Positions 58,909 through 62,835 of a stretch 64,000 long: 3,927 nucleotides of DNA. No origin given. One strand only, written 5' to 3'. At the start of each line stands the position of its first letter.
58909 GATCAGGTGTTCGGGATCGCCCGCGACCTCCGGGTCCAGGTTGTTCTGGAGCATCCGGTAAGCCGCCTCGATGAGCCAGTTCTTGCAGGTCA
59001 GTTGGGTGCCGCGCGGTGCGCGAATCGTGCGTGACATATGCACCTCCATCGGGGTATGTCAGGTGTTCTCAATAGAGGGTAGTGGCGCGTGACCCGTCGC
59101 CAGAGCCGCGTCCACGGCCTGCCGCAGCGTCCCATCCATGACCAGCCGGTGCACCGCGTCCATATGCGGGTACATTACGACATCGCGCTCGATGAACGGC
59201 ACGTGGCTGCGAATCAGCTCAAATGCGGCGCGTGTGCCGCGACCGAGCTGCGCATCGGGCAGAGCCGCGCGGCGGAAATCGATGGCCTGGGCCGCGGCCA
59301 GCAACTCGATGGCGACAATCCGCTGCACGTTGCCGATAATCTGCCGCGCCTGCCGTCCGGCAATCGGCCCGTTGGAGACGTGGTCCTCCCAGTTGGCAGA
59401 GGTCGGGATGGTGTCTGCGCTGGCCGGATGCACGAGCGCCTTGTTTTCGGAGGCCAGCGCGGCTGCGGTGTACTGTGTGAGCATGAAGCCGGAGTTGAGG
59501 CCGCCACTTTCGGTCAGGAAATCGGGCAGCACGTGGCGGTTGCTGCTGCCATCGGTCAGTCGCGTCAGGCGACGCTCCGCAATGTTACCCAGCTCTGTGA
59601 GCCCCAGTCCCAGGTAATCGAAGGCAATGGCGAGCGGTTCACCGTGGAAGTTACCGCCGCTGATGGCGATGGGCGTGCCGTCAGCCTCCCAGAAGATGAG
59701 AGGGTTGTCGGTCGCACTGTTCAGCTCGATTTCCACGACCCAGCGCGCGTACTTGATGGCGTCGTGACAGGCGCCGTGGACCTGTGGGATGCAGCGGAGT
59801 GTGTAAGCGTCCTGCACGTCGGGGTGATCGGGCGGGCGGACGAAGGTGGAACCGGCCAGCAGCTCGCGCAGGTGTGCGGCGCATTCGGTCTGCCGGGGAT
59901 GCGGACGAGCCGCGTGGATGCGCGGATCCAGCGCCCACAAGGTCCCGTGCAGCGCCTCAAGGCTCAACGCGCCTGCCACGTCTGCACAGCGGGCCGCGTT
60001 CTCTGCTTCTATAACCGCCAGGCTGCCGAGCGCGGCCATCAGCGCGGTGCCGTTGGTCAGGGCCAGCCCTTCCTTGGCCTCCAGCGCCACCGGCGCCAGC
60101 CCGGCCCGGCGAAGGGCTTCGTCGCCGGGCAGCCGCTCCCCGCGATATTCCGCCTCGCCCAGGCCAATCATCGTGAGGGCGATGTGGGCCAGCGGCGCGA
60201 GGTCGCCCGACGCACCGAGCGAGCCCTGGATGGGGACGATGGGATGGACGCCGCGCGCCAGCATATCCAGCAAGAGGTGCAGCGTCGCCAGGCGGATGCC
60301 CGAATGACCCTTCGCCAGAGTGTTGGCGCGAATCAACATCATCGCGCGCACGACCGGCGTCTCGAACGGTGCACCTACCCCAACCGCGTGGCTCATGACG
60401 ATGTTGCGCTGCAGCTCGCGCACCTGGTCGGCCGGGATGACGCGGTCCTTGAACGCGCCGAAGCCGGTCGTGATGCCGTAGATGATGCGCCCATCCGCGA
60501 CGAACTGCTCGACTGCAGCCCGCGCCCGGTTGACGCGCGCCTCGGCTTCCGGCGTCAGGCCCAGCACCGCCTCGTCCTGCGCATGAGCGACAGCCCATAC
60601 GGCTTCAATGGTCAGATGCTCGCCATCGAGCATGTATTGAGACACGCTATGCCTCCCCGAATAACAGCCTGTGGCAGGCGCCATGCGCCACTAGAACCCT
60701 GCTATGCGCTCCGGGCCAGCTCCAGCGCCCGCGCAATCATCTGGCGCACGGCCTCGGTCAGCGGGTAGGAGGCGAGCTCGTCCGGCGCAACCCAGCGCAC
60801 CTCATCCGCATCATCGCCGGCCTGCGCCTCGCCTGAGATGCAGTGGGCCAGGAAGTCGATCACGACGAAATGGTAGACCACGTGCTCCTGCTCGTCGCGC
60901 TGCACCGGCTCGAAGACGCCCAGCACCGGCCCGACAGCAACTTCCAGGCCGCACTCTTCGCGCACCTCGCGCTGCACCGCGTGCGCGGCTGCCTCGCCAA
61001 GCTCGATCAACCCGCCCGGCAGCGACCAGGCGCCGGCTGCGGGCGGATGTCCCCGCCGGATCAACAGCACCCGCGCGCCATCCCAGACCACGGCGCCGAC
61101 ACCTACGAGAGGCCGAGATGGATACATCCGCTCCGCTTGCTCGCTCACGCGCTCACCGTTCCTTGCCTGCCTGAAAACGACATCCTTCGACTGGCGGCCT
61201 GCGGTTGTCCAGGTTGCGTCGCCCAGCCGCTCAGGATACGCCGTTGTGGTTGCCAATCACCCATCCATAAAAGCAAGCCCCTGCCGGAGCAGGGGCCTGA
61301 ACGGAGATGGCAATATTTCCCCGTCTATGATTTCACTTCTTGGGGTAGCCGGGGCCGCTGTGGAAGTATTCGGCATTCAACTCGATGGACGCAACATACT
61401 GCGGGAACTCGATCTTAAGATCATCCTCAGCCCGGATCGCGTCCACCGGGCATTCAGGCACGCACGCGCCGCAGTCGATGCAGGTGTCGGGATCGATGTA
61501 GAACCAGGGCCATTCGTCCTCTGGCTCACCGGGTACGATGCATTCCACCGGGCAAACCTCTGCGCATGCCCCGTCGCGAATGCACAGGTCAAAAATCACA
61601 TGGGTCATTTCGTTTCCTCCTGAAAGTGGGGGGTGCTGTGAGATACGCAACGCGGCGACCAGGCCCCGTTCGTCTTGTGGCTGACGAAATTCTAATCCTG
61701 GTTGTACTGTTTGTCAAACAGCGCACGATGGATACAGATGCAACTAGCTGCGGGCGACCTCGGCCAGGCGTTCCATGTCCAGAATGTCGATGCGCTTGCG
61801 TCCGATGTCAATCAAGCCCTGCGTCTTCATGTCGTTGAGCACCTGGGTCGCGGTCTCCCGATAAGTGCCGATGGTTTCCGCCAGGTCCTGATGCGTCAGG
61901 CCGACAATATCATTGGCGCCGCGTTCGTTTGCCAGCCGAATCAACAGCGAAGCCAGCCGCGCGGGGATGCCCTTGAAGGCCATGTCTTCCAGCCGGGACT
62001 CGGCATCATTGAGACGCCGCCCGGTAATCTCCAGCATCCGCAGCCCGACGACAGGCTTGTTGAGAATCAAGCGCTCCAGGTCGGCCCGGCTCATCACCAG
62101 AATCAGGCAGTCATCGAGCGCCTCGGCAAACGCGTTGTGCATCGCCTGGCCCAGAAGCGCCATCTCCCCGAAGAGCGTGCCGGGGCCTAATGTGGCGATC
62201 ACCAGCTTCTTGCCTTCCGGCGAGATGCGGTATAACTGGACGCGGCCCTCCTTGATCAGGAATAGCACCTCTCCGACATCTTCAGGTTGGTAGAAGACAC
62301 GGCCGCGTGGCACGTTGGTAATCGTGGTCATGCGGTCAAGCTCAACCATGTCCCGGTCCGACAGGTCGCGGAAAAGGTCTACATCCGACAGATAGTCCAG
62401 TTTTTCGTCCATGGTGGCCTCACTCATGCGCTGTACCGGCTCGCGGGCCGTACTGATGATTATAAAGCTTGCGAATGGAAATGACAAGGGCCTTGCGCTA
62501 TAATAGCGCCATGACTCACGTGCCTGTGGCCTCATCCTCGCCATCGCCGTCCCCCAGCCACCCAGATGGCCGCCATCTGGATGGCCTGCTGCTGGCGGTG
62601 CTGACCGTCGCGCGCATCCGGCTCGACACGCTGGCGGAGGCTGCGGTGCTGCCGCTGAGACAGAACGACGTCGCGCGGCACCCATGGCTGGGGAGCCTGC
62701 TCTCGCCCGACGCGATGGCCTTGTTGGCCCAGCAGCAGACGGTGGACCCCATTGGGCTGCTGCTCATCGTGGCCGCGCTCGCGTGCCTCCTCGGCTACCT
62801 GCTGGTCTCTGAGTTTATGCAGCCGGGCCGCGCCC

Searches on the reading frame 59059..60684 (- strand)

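Call 6: search_protein_families(library=pfam, proteins=[window:59059-60684:-])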
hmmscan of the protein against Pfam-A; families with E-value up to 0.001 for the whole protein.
window:59059-60684:- (541 aa): 1 family
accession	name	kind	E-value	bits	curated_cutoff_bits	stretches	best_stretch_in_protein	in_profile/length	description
PF00221.24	Lyase_aromatic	-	9.3e-193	641.6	27.3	1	24-492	1-465/466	Aromatic amino acid lyase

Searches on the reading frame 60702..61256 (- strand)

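Call 6: search_protein_families(library=pfam, proteins=[window:60702-61256:-])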
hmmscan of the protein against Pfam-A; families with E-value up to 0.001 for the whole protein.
window:60702-61256:- (184 aa): 2 families
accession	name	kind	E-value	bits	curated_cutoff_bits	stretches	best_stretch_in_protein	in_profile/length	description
PF00293.34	NUDIX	-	5.9e-23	81.8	21.1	1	50-175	3-132/134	NUDIX domain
PF14815.12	NUDIX_4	-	1.3e-12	48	35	1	55-175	3-112/113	NUDIX domain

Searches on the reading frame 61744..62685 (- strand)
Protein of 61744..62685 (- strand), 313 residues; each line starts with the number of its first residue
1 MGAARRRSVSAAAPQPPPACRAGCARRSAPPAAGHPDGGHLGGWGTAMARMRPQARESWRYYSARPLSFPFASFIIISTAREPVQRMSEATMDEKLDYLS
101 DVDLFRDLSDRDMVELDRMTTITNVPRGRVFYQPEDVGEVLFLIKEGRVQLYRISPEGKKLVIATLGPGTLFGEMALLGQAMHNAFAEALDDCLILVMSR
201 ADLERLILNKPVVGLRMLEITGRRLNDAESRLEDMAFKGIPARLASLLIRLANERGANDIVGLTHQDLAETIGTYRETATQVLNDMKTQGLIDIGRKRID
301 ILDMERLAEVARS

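Call 6: search_protein_families(library=pfam, proteins=[window:61744-62685:-])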
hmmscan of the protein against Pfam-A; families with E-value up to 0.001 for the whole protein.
window:61744-62685:- (313 aa): 3 families
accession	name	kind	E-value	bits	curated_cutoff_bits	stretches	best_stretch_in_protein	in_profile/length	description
PF00027.35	cNMP_binding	-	9e-21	74.1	27.5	1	124-208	3-87/89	Cyclic nucleotide-binding domain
PF13545.12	HTH_Crp_2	-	1.4e-18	67.1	27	1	242-309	1-69/70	Crp-like helix-turn-helix domain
PF00325.26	Crp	-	1.4e-05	25.1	21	1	263-292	3-32/32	Bacterial regulatory proteins, crp family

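Call 32: find_encoding_contigs(protein=window:61744-62685:-, flank=10000, max_places=4)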
Protein window:61744-62685:- (313 aa): no gene with exactly this product is on record in the collection.
